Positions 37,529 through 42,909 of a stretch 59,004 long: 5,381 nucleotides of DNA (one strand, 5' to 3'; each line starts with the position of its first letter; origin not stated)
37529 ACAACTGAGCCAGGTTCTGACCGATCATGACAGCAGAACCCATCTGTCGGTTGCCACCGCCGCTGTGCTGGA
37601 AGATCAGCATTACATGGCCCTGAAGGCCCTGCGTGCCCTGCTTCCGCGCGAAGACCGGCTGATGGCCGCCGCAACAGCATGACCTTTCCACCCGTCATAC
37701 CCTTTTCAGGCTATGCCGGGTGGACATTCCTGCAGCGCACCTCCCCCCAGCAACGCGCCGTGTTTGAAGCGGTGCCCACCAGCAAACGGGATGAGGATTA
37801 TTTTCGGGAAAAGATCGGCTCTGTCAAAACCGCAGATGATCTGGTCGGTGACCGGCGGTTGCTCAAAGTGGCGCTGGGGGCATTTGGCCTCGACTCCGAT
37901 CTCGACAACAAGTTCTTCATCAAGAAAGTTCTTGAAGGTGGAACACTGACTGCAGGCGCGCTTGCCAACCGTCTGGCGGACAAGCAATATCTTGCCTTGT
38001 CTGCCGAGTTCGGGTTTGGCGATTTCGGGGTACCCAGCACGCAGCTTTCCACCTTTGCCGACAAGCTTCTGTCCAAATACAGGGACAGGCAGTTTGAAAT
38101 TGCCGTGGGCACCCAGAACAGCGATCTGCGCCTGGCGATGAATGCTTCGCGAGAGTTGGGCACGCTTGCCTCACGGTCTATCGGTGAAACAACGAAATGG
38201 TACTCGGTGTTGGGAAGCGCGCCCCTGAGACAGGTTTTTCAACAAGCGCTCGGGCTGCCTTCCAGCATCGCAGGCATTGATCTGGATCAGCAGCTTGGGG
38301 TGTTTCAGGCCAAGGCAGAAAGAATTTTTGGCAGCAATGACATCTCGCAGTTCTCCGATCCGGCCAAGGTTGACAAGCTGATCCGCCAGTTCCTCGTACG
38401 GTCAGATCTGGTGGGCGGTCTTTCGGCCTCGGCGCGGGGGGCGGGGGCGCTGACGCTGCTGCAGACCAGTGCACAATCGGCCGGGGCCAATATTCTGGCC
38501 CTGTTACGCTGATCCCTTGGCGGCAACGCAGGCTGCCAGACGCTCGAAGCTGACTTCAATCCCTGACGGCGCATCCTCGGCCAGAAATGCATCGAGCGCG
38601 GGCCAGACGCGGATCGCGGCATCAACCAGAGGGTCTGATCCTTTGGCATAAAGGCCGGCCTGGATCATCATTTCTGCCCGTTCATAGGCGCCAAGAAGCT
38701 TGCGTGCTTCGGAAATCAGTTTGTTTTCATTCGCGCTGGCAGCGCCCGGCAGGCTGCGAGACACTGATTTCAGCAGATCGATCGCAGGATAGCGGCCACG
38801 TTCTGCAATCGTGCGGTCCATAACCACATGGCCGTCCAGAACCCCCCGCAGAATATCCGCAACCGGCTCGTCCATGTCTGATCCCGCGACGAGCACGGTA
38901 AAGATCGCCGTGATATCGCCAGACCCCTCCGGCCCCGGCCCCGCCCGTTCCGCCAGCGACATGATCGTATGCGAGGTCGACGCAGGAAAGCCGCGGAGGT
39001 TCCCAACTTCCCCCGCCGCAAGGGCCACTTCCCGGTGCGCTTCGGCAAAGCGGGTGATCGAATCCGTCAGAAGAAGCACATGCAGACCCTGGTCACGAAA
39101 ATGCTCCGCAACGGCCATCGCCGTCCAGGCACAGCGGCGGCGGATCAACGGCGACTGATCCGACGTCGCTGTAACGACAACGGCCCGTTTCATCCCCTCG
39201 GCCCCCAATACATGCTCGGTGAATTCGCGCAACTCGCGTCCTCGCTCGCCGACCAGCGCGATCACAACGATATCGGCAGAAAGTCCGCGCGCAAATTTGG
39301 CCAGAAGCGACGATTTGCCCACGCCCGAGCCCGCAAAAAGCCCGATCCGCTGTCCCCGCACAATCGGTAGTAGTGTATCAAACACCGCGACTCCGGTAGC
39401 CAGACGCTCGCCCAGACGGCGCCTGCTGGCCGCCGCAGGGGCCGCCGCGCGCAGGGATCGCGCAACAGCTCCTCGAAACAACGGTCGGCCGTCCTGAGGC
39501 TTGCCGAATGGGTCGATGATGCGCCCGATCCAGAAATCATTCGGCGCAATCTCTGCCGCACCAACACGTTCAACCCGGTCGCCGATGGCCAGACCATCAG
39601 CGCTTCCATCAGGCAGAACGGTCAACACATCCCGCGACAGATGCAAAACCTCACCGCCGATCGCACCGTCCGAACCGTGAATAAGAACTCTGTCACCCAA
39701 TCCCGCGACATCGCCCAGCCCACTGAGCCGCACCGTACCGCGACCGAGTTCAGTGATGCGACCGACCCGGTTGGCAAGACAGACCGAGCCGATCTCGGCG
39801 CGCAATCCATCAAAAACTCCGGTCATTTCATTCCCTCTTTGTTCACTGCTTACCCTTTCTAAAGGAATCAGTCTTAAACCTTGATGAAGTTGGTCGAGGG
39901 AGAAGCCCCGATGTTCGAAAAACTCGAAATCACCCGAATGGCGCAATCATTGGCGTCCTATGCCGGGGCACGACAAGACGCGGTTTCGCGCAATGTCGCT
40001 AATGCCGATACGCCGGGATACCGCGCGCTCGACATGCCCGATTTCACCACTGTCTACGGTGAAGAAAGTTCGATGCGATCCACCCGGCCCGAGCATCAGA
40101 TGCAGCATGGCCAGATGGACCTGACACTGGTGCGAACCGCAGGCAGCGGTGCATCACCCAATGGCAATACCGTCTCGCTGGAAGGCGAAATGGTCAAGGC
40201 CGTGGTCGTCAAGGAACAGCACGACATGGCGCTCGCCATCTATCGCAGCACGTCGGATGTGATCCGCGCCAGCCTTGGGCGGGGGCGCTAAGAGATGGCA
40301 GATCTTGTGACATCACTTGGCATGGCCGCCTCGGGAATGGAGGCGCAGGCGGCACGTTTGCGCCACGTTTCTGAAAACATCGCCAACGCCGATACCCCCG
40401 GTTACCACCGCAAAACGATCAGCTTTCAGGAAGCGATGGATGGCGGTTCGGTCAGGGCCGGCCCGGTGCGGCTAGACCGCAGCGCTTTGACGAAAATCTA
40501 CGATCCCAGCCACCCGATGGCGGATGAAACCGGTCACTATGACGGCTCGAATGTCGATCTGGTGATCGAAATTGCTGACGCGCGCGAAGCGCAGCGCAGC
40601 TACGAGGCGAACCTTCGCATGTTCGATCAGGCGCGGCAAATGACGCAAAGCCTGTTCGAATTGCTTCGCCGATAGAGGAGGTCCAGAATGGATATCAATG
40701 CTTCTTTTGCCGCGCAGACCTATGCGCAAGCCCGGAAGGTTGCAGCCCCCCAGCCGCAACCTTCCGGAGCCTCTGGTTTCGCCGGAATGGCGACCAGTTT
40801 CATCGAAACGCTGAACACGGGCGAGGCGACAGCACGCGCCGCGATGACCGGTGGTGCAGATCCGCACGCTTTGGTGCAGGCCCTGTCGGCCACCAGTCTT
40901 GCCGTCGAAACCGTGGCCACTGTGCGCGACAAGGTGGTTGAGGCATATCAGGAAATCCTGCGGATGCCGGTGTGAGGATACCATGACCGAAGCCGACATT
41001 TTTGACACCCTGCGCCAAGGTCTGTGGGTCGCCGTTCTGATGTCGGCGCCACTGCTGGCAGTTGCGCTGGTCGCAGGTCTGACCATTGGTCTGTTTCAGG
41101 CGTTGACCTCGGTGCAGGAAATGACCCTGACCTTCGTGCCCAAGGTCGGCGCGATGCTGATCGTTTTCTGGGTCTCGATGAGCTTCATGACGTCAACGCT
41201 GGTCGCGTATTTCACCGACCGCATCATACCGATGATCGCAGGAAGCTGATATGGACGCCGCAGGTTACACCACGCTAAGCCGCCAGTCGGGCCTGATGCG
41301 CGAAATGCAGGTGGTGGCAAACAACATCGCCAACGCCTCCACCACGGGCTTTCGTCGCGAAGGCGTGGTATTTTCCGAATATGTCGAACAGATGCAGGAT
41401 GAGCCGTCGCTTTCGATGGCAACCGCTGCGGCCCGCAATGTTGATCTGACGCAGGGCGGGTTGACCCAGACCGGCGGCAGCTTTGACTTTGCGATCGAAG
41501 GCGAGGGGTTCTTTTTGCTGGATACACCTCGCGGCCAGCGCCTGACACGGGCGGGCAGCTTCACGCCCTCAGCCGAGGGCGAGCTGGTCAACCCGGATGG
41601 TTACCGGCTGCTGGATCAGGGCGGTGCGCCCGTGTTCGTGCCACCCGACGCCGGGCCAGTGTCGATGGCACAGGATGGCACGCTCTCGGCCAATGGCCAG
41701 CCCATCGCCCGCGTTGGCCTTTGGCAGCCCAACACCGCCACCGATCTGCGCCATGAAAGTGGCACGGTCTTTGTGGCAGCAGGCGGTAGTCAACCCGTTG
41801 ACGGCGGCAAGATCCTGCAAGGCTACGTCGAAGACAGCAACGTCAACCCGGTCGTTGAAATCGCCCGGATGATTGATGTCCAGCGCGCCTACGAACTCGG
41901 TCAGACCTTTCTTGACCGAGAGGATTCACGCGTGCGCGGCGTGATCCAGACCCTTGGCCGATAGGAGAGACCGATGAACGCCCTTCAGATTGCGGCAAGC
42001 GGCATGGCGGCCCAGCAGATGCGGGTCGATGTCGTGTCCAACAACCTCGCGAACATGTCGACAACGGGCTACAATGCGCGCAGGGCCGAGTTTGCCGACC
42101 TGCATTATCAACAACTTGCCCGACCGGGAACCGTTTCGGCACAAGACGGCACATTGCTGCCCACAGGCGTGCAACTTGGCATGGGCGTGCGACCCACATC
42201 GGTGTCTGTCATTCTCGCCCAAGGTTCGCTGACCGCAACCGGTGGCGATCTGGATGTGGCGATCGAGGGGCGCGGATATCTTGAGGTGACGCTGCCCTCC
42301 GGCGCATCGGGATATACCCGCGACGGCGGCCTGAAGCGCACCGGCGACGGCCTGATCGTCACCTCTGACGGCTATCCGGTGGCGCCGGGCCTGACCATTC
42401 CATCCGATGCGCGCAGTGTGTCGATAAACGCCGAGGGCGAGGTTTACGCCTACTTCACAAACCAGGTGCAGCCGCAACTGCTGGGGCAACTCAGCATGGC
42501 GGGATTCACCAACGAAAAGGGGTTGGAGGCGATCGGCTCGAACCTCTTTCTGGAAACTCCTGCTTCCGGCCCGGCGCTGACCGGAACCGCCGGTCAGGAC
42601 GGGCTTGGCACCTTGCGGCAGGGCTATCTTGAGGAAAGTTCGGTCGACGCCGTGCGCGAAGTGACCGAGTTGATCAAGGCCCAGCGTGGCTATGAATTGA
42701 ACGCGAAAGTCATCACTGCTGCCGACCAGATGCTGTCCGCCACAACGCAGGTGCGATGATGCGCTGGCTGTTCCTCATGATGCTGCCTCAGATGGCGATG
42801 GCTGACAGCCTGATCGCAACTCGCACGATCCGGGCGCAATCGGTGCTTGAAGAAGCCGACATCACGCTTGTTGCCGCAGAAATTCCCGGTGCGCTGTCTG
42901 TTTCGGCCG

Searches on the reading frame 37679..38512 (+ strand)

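Call 13: search_protein_families(library=pfam, proteins=[window:37679-38512:+], max_evalue=0.01)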
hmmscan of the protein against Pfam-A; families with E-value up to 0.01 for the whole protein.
window:37679-38512:+ (277 aa): 1 family
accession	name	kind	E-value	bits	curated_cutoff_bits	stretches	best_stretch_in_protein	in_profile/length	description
PF06748.17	DUF1217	-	2.7e-42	144.9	22.9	1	68-231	1-149/149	Protein of unknown function (DUF1217)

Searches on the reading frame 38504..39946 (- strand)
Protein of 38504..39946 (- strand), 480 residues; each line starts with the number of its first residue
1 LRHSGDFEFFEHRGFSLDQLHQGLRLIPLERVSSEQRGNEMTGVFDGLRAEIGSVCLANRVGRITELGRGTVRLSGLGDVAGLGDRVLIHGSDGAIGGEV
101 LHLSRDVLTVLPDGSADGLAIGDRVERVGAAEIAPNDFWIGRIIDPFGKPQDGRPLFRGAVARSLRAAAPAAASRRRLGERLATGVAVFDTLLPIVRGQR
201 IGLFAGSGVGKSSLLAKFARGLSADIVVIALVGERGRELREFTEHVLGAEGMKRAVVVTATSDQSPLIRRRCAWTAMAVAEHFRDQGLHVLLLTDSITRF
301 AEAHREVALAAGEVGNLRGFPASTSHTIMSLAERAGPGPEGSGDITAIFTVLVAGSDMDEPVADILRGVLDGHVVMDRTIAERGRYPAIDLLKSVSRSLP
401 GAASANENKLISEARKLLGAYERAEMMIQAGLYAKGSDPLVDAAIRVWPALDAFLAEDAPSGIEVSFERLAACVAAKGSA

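Call 13: search_protein_families(library=pfam, proteins=[window:38504-39946:-], max_evalue=0.01)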
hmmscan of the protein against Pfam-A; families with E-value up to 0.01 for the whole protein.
window:38504-39946:- (480 aa): 2 families
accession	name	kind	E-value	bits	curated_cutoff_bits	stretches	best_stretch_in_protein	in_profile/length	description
PF00006.31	ATP-synt_ab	-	6.9e-75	251.8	29.5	1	185-396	1-213/213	ATP synthase alpha/beta family, nucleotide-binding domain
PF18269.6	T3SS_ATPase_C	-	3.1e-13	49.8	22.7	1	404-458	2-56/72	T3SS EscN ATPase C-terminal domain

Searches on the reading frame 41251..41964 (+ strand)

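Call 13: search_protein_families(library=pfam, proteins=[window:41251-41964:+], max_evalue=0.01)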
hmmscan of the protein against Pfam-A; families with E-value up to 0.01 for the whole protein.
window:41251-41964:+ (237 aa): 3 families
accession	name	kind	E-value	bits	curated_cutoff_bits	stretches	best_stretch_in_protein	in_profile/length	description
PF22692.1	LlgE_F_G_D1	-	8.2e-14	52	27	1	81-147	1-64/64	Flagellar hook protein FlgE/F/G D1 domain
PF06429.18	Flg_bbr_C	-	2.8e-12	46.4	23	1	190-225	2-37/46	Flagellar basal body rod FlgEFG protein C-terminal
PF00460.25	Flg_bb_rod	-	3.5e-07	30.5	20.7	1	6-35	2-31/31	Flagella basal body rod protein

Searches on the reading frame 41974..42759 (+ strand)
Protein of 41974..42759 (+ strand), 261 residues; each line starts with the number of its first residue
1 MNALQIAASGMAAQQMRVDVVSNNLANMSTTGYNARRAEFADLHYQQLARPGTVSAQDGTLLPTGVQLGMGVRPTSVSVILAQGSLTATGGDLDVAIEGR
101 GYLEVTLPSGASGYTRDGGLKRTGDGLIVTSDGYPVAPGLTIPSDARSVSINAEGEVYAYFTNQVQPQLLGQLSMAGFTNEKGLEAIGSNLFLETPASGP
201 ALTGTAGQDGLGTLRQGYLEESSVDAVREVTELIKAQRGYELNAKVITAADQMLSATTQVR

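Call 13: search_protein_families(library=pfam, proteins=[window:41974-42759:+], max_evalue=0.01)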
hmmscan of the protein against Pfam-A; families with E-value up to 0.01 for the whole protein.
window:41974-42759:+ (261 aa): 3 families
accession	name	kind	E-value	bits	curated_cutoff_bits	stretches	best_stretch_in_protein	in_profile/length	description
PF22692.1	LlgE_F_G_D1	-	4e-23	81.8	27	1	96-159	1-64/64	Flagellar hook protein FlgE/F/G D1 domain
PF06429.18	Flg_bbr_C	-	3.2e-18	65.4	23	1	215-259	1-45/46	Flagellar basal body rod FlgEFG protein C-terminal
PF00460.25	Flg_bb_rod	-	6.4e-12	45.6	20.7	1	4-33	1-30/31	Flagella basal body rod protein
